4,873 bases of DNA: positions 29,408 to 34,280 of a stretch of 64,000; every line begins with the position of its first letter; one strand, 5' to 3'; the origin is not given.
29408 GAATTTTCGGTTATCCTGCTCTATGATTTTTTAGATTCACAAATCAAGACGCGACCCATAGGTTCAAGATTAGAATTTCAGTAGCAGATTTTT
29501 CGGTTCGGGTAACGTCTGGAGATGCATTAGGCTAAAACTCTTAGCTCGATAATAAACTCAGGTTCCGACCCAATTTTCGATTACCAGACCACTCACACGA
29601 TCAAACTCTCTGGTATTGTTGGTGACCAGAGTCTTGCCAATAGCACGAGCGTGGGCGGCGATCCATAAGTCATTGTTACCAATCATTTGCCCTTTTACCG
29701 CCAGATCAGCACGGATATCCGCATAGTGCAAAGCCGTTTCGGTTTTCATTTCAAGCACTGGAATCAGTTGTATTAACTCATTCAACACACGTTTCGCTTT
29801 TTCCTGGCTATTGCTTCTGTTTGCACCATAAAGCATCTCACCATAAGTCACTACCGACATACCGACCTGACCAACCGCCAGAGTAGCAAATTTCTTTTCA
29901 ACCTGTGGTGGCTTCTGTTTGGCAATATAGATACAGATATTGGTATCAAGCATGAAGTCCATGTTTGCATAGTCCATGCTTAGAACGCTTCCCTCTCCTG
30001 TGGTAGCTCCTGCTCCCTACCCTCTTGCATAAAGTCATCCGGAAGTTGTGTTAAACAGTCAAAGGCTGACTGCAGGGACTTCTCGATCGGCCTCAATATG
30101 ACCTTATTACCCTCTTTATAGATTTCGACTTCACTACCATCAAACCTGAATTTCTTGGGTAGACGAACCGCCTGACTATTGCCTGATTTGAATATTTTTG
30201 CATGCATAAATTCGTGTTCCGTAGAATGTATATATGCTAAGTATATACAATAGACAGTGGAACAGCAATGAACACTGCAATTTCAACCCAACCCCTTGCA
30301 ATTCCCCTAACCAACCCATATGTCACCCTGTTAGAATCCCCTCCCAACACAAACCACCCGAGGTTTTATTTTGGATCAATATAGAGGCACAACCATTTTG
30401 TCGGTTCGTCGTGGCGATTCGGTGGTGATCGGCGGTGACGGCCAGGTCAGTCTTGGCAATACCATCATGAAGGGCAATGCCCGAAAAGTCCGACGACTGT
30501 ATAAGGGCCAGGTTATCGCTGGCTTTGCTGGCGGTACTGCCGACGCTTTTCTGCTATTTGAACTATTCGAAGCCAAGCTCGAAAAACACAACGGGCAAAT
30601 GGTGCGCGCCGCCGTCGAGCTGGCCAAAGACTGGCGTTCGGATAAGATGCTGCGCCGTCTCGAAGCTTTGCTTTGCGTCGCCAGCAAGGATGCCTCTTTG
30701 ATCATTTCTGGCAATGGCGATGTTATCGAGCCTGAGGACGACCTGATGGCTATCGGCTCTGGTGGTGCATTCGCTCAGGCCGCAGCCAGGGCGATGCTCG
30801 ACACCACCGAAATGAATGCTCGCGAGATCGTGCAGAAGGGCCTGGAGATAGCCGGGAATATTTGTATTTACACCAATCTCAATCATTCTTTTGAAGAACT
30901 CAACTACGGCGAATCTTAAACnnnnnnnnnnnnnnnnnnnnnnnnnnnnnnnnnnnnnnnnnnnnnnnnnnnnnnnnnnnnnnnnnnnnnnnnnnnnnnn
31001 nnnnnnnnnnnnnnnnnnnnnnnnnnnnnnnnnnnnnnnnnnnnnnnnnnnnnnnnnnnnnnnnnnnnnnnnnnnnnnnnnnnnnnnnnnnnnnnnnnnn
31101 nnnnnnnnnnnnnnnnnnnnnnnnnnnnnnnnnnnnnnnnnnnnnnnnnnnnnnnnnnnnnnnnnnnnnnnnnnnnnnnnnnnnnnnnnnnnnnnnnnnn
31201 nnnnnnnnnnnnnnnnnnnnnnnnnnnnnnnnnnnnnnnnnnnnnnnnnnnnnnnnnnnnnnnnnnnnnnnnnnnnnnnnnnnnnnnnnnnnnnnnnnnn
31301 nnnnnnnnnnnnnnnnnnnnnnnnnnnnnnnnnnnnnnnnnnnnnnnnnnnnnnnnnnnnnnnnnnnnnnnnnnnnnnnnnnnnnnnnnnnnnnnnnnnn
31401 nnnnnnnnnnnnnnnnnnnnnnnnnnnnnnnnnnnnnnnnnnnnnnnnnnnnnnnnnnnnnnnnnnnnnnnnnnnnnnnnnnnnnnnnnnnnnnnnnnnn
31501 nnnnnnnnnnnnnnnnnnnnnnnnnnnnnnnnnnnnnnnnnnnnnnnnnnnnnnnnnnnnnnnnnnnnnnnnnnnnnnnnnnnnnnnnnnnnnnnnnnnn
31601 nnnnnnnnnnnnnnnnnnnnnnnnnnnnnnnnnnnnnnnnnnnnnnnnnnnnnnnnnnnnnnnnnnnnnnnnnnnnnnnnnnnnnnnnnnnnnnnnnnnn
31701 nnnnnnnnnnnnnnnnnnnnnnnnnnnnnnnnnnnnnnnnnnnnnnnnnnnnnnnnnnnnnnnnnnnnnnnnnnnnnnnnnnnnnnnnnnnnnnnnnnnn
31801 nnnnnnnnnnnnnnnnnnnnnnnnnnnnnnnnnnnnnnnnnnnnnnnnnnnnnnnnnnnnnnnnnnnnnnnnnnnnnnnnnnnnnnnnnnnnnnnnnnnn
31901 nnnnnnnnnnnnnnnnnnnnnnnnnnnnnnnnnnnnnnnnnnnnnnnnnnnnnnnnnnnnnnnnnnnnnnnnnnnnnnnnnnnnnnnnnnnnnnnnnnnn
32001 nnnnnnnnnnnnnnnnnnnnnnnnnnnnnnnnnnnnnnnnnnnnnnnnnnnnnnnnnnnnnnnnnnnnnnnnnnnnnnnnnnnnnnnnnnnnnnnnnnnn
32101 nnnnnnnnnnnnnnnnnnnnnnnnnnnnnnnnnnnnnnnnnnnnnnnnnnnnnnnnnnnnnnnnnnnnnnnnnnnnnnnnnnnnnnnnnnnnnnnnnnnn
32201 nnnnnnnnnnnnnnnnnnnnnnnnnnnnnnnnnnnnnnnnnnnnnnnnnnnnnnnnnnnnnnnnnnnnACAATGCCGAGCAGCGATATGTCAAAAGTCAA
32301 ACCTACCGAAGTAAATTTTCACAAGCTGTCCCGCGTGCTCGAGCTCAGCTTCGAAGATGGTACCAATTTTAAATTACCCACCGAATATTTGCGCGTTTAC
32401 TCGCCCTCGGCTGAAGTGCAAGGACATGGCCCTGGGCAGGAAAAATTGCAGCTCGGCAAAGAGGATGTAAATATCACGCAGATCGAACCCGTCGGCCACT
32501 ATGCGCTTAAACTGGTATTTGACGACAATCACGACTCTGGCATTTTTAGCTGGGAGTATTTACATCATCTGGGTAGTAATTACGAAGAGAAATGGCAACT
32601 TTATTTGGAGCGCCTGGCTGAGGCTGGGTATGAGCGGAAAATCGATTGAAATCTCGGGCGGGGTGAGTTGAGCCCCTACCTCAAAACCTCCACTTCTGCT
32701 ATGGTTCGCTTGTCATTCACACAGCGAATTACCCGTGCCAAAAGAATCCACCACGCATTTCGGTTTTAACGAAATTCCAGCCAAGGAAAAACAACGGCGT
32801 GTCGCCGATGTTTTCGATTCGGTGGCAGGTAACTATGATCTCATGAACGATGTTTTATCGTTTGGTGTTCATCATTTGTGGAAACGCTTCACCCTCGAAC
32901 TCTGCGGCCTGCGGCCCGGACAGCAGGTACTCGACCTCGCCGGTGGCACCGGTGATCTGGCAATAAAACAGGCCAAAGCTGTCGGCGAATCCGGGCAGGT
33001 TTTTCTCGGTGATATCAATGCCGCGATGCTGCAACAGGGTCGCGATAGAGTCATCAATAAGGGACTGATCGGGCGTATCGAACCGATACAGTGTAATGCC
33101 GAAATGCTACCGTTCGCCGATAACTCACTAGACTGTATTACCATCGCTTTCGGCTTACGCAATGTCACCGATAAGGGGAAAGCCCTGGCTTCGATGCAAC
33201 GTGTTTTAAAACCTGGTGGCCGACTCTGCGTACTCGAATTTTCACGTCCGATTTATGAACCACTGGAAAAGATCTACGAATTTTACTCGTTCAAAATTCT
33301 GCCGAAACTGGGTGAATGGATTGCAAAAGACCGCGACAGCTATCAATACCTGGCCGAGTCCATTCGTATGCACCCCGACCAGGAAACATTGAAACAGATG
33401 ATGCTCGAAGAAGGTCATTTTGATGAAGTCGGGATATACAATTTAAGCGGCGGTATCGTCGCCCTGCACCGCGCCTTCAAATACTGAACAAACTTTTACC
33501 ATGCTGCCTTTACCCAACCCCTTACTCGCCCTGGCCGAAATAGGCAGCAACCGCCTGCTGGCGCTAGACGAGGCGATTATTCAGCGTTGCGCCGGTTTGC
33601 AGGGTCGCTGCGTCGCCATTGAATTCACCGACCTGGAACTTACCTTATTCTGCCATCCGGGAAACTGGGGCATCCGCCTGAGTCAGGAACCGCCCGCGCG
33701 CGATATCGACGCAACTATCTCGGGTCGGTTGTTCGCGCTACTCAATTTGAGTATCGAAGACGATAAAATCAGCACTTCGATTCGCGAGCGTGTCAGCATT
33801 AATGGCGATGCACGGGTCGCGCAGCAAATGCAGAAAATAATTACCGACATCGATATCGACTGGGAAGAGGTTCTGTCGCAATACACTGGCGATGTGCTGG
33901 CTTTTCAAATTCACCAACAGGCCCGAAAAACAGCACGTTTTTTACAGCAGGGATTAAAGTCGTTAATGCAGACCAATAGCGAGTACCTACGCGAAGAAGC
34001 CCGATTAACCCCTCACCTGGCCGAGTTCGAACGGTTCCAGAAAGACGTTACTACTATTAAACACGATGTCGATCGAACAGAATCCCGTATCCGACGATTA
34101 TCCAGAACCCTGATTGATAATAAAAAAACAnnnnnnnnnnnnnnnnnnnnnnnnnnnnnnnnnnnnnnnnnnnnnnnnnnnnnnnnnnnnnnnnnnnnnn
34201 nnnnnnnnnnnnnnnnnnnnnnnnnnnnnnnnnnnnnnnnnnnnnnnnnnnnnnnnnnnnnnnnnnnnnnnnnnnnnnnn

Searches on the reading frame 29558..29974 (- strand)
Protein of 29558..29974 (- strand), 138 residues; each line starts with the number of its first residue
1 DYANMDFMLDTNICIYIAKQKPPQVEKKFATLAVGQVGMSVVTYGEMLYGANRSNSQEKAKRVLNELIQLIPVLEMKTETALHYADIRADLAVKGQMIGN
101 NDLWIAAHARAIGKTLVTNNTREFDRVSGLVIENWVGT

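Call 50: search_protein_families(library=pfam, proteins=[window:29558-29974:-], max_evalue=0.000001)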
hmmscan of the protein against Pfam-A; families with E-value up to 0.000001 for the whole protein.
window:29558-29974:- (138 aa): 1 family
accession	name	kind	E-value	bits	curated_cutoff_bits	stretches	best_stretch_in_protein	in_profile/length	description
PF01850.27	PIN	-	2.3e-18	67.4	23.6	1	8-129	2-119/120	PIN domain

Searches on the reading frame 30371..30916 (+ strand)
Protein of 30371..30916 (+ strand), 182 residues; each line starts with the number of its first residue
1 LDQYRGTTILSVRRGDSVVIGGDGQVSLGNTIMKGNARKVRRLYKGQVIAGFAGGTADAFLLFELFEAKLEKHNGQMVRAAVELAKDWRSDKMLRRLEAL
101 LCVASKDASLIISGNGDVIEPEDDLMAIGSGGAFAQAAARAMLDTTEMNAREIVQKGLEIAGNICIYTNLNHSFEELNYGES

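Call 50: search_protein_families(library=pfam, proteins=[window:30371-30916:+], max_evalue=0.000001)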
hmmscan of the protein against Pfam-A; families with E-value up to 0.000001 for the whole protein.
window:30371-30916:+ (182 aa): 1 family
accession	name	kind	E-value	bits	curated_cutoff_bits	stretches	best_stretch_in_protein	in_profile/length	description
PF00227.31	Proteasome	-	2.7e-21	76.5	22.4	1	5-172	3-184/189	Proteasome subunit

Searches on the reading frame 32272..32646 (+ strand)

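Call 50: search_protein_families(library=pfam, proteins=[window:32272-32646:+], max_evalue=0.000001)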
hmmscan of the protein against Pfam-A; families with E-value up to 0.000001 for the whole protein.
window:32272-32646:+ (125 aa): 1 family
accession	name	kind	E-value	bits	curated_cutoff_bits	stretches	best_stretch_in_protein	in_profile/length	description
PF06155.17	GBBH-like_N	-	1.2e-30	106.5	22.8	1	15-98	2-85/85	Gamma-butyrobetaine hydroxylase-like, N-terminal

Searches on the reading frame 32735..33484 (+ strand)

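Call 51: search_protein_families(library=pfam, proteins=[window:32735-33484:+], max_evalue=0.000001)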
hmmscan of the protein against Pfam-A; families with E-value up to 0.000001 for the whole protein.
window:32735-33484:+ (250 aa): 5 families
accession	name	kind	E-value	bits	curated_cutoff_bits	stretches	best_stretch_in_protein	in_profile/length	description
PF01209.24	Ubie_methyltran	-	1.3e-89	300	20.1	1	18-249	4-233/233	ubiE/COQ5 methyltransferase family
PF13649.12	Methyltransf_25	-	2.6e-19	70.1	27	1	65-162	1-97/97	Methyltransferase domain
PF13847.12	Methyltransf_31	-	6.7e-19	68.5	27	1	60-175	2-120/145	Methyltransferase domain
PF08241.18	Methyltransf_11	-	2.3e-17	63.8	21.2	1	66-165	1-94/95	Methyltransferase domain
PF08242.18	Methyltransf_12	-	1.6e-08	35.6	30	1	66-164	1-98/98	Methyltransferase domain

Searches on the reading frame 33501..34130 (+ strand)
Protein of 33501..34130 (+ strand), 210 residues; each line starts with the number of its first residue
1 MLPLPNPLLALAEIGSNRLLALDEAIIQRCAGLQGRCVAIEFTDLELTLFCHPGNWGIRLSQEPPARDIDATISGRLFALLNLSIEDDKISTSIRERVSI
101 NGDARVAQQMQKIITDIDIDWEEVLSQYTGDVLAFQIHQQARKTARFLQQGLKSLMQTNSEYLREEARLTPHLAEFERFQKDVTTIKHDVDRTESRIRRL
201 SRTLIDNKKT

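Call 51: search_protein_families(library=pfam, proteins=[window:33501-34130:+], max_evalue=0.000001)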
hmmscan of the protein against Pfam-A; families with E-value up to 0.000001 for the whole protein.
window:33501-34130:+ (210 aa): 1 family
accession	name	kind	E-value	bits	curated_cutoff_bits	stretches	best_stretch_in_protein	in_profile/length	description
PF02036.22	SCP2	-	5.3e-08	33.6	21.3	1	17-114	2-100/101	SCP-2 sterol transfer family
